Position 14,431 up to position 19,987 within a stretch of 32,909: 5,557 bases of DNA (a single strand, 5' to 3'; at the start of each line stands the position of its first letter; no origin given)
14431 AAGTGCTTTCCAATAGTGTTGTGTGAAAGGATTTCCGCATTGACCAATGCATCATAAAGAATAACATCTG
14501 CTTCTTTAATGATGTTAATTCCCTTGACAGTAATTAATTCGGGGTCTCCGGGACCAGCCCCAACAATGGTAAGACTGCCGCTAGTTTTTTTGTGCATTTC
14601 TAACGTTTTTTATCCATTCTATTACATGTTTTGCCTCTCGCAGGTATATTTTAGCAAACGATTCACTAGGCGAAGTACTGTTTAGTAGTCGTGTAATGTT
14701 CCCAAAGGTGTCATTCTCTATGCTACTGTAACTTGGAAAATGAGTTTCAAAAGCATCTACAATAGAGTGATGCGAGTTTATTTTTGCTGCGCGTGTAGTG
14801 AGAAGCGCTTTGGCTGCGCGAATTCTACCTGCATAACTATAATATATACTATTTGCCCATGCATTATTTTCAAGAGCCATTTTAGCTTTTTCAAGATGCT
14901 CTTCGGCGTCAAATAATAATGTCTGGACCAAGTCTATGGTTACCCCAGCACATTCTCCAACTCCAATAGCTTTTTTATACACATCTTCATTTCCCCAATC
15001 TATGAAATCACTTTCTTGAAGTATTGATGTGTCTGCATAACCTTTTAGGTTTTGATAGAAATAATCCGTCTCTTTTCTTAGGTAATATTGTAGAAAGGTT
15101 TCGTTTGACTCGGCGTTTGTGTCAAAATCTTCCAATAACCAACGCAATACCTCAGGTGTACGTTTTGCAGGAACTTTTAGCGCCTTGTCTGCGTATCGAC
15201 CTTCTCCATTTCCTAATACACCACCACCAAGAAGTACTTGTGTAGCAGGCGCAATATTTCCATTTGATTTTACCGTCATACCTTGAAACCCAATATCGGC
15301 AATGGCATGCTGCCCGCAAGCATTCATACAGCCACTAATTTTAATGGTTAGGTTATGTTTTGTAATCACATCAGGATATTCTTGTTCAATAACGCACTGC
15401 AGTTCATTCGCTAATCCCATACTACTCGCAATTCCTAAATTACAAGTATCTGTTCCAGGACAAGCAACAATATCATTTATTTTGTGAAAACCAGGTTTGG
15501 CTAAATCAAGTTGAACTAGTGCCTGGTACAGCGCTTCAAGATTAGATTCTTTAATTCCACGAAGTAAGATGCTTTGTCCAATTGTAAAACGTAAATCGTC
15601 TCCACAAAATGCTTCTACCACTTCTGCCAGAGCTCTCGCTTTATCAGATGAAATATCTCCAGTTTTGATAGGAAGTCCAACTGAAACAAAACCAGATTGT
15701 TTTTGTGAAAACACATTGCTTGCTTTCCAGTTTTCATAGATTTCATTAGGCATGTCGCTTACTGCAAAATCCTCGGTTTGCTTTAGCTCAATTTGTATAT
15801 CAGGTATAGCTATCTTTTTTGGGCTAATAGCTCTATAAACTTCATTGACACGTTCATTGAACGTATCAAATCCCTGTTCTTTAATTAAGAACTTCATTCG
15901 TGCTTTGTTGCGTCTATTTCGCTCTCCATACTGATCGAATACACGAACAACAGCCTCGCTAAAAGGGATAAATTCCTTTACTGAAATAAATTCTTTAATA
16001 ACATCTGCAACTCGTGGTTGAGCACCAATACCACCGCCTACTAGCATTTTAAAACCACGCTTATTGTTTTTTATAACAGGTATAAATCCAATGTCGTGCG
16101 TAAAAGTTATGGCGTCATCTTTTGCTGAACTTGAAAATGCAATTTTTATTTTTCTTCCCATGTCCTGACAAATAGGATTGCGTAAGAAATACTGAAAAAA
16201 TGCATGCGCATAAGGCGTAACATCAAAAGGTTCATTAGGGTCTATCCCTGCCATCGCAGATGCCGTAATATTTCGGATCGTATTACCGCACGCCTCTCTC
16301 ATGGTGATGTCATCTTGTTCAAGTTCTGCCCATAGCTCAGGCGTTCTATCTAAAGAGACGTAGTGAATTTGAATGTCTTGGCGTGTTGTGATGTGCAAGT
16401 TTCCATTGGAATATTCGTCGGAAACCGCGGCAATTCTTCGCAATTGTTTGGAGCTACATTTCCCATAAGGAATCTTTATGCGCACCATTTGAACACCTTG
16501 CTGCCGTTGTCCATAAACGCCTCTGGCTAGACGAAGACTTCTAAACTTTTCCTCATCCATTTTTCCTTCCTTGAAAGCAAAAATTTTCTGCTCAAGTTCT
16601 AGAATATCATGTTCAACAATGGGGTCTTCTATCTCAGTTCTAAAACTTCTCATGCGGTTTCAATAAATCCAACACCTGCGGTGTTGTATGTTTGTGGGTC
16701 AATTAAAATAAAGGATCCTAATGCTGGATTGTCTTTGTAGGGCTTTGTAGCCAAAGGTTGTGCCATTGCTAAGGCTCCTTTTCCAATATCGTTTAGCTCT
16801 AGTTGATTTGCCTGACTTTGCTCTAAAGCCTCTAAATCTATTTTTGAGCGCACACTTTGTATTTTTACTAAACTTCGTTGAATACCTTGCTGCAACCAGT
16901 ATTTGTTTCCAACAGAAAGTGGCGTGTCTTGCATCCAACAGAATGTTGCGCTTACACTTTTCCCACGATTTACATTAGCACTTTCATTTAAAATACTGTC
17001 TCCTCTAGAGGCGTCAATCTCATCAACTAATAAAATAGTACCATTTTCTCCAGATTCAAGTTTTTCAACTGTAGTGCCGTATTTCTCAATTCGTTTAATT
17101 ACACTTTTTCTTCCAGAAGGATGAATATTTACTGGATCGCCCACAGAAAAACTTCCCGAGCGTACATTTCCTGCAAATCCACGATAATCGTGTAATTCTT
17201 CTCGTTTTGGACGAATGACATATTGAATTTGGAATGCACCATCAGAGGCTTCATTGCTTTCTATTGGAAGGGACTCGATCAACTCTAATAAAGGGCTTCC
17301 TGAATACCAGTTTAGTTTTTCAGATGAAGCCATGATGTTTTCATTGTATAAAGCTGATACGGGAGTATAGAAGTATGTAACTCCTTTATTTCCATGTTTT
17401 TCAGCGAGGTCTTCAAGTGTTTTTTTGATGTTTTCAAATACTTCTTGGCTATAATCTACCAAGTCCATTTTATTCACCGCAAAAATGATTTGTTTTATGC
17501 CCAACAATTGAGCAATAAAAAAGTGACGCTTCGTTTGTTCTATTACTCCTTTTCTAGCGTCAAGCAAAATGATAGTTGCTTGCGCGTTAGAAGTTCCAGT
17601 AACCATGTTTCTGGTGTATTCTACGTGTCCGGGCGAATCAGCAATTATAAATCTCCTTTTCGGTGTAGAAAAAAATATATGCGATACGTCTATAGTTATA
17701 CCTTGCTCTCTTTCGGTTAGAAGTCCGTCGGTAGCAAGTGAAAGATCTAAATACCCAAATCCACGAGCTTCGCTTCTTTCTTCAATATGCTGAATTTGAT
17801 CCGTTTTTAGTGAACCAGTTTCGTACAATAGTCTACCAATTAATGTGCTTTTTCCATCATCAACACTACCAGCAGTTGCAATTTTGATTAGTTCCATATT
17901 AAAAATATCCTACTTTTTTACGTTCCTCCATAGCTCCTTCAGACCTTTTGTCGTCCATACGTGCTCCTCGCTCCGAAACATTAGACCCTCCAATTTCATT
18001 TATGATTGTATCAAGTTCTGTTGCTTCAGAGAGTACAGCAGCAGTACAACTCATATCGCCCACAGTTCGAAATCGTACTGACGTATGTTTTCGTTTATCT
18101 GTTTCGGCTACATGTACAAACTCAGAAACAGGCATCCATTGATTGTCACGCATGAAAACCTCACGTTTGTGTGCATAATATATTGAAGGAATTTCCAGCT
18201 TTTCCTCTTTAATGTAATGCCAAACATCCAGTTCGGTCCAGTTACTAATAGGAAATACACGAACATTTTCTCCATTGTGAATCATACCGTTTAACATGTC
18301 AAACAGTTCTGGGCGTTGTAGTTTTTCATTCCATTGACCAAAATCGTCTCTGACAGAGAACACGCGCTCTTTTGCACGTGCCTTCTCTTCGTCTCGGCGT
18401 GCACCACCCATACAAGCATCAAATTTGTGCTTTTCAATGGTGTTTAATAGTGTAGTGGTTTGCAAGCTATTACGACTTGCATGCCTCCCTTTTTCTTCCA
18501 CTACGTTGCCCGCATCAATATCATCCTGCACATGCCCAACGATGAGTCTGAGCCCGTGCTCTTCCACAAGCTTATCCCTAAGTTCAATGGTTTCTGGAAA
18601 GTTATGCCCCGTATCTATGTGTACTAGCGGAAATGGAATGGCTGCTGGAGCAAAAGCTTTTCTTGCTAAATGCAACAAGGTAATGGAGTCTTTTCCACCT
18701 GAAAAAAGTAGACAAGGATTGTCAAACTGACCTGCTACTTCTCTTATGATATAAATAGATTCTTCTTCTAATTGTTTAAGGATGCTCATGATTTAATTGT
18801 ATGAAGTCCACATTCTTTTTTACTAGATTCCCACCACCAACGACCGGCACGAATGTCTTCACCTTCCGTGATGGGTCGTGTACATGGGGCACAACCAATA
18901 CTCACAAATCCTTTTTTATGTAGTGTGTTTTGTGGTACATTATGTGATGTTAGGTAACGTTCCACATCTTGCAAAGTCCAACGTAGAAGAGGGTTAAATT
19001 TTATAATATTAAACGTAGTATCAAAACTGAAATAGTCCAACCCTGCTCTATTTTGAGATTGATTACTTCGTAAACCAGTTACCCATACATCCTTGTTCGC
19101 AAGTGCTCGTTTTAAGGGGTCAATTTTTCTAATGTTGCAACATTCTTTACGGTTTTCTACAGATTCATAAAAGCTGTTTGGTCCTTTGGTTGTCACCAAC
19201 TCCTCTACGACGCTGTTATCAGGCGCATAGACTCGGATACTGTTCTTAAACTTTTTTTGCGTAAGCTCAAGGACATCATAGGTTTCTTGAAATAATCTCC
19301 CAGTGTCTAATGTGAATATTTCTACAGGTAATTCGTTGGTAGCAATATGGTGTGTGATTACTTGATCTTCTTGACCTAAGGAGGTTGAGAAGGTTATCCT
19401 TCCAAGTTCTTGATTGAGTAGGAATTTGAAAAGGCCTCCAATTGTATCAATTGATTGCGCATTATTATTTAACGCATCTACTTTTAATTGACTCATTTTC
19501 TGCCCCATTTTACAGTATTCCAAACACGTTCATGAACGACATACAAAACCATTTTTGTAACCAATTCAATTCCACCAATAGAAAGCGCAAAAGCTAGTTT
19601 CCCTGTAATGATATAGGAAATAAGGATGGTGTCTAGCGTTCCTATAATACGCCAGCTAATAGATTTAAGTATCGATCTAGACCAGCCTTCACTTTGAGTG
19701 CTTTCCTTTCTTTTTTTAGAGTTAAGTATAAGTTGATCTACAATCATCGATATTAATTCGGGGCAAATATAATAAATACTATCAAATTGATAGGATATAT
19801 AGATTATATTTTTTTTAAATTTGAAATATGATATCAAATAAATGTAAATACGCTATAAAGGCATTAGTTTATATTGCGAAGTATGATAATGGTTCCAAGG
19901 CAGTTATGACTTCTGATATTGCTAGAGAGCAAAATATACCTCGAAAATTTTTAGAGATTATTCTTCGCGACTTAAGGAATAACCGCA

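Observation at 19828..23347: Candidate undescribed envelope system: Rrf2 regulator, Cys/His-rich small protein, TonB-dependent receptor and secreted HMA protein in one operon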

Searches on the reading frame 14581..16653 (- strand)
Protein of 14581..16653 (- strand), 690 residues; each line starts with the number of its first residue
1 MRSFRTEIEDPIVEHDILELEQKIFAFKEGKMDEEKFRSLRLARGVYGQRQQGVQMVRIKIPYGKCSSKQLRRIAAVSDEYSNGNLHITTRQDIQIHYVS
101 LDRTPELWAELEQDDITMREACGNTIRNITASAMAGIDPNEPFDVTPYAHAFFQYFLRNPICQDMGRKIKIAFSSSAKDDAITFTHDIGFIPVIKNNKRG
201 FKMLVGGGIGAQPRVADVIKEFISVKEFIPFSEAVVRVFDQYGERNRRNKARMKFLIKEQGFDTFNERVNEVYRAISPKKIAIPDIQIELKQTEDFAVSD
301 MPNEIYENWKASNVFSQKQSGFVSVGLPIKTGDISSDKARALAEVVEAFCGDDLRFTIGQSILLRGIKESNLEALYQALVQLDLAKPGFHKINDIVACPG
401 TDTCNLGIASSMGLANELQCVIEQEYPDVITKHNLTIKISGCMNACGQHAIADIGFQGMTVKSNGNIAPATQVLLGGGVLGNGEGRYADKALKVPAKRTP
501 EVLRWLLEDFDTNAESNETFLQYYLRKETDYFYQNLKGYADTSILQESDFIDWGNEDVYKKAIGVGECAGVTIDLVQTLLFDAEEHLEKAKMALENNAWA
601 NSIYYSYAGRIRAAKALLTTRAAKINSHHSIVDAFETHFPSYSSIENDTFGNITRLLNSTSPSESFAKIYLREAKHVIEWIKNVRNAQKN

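Call 77: search_protein_families(library=pfam, proteins=[window:14581-16653:-], max_evalue=0.00001)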
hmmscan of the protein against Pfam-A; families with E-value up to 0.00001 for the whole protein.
window:14581-16653:- (690 aa): 2 families
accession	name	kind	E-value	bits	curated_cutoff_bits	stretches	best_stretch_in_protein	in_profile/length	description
PF01077.27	NIR_SIR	-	1.3e-45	155.1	27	2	122-272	1-153/158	Nitrite and sulphite reductase 4Fe-4S domain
PF03460.22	NIR_SIR_ferr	-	3.6e-40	136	24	2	47-113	1-68/69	Nitrite/Sulfite reductase ferredoxin-like half domain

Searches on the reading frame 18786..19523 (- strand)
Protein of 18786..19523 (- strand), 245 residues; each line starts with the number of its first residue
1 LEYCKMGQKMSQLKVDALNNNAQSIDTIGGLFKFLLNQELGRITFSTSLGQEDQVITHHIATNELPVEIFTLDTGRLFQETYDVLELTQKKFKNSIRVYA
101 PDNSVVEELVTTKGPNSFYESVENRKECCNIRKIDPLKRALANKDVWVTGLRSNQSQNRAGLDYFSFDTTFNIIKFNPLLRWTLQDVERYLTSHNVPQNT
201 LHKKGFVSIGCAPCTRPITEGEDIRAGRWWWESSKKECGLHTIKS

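Call 77: search_protein_families(library=pfam, proteins=[window:18786-19523:-], max_evalue=0.00001)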
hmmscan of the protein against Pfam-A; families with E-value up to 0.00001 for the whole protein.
window:18786-19523:- (245 aa): 1 family
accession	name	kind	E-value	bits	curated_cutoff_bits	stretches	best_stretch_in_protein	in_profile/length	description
PF01507.26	PAPS_reduct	-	1.3e-46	159.2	22.5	1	43-217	2-175/175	Phosphoadenosine phosphosulfate reductase domain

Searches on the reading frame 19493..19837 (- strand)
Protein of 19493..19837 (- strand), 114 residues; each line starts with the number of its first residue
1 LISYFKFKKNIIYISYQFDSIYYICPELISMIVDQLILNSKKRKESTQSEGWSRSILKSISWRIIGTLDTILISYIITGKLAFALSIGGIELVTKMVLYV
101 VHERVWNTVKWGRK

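Call 3: search_protein_families(library=ncbifam, proteins=[window:19493-19837:-], max_evalue=0.01)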
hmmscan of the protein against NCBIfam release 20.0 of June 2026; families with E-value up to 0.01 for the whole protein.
window:19493-19837:- (114 aa): 0 families

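Call 4: search_protein_families(library=pfam, proteins=[window:19493-19837:-], max_evalue=0.01)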
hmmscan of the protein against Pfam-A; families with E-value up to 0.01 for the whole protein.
window:19493-19837:- (114 aa): 1 family
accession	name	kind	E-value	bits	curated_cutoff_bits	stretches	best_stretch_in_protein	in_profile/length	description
PF09834.14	DUF2061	-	3.7e-23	82.2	23.1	1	56-107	1-52/52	Predicted membrane protein (DUF2061)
